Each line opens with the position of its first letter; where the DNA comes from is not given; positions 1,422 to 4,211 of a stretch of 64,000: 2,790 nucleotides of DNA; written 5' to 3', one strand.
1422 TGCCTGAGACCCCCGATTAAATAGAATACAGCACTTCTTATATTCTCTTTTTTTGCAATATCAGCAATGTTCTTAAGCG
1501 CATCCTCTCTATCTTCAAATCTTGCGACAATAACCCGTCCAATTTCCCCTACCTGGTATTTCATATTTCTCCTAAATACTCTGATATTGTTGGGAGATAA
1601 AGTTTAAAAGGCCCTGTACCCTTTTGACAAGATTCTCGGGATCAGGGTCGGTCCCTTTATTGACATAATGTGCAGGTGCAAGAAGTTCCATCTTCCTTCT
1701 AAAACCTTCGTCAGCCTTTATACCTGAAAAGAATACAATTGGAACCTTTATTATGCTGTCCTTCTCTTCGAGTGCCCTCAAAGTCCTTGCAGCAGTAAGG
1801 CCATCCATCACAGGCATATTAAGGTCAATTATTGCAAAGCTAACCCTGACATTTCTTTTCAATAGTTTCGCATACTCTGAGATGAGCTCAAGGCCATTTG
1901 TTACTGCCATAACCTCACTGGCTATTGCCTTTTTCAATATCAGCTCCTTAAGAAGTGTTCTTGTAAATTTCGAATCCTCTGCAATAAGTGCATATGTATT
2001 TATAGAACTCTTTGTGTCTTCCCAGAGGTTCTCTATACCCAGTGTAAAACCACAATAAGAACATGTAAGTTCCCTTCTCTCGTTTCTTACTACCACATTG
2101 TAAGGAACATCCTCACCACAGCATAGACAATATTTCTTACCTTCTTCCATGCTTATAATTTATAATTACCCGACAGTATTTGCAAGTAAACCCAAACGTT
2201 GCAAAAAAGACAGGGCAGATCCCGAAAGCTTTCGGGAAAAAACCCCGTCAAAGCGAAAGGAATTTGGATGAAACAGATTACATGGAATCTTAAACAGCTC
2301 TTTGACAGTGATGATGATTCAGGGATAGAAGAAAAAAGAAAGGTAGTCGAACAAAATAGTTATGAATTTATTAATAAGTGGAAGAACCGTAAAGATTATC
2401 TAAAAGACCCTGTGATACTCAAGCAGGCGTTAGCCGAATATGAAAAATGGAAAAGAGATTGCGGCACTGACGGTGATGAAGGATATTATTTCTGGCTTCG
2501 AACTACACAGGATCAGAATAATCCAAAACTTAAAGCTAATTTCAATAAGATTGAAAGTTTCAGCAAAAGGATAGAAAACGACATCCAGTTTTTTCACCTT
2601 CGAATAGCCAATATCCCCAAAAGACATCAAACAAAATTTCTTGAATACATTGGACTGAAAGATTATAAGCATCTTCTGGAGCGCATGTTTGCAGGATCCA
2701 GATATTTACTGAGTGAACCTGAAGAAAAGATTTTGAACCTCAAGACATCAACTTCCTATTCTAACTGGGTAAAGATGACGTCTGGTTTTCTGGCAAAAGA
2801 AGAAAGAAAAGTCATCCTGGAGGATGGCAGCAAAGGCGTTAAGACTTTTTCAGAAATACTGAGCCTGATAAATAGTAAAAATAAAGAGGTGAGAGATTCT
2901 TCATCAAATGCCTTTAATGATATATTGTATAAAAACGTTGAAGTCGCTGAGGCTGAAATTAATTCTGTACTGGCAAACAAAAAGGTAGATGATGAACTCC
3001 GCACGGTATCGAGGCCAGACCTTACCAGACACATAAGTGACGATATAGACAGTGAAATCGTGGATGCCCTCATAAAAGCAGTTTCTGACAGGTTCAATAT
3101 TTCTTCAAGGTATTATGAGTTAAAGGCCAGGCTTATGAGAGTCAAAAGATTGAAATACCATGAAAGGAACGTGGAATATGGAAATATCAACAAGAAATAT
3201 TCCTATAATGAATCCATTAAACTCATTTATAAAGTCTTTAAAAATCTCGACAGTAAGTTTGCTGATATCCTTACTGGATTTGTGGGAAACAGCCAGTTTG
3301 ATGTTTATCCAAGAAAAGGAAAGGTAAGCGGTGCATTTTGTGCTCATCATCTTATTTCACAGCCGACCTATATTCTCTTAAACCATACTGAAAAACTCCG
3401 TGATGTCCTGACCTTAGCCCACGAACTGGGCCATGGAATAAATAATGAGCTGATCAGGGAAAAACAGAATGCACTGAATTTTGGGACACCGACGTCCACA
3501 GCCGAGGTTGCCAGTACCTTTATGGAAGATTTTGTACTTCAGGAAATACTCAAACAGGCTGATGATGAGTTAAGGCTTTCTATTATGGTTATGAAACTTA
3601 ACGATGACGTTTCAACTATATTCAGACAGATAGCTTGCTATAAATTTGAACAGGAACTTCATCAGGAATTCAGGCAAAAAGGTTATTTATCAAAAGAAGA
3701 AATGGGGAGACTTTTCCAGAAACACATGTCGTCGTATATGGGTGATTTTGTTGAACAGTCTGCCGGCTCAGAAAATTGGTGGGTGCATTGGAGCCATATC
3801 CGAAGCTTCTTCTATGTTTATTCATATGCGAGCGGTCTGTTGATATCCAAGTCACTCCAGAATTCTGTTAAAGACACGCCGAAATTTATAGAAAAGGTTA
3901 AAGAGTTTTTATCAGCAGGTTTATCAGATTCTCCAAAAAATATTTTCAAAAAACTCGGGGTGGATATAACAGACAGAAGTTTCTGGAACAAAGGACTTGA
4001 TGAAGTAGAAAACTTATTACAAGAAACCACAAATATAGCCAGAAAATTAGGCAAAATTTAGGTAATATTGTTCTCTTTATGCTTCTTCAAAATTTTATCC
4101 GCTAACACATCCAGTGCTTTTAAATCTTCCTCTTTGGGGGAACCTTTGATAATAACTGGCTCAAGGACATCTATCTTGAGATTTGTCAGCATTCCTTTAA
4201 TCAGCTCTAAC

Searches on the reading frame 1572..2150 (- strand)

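Call 58: search_protein_families(library=pfam, proteins=[window:1572-2150:-], max_evalue=0.0001)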
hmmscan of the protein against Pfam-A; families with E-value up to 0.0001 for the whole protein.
window:1572-2150:- (192 aa): 1 family
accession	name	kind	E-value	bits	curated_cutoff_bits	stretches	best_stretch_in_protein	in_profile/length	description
PF00072.30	Response_reg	-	1.1e-10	42.1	30.2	1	55-178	2-110/111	Response regulator receiver domain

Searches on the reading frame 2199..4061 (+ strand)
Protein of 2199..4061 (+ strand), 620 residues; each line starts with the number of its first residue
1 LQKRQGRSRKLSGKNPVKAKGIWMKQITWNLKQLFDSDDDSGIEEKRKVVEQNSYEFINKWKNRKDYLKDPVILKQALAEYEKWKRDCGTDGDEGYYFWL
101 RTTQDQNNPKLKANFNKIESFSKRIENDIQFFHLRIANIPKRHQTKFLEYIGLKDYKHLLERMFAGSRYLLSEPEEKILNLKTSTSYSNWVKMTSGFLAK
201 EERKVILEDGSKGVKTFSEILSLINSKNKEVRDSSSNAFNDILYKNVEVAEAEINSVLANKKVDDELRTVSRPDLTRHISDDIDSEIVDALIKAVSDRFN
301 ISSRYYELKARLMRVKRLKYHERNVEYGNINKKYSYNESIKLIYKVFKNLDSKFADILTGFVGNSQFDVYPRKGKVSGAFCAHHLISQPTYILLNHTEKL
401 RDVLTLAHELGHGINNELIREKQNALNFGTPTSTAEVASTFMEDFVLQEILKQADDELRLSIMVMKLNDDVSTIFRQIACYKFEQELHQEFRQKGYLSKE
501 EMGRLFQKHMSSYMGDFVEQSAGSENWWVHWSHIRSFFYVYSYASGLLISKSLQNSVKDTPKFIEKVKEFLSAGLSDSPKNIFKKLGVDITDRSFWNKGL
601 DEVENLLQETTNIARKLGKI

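Call 58: search_protein_families(library=pfam, proteins=[window:2199-4061:+], max_evalue=0.0001)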
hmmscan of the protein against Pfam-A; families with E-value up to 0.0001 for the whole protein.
window:2199-4061:+ (620 aa): 2 families
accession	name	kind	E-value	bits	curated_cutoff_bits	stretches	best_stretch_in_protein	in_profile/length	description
PF01432.26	Peptidase_M3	-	1.1e-32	114.4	27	1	358-600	180-455/457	Peptidase family M3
PF08439.15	Peptidase_M3_N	-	2.7e-08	34.4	25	1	136-192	2-59/70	Oligopeptidase F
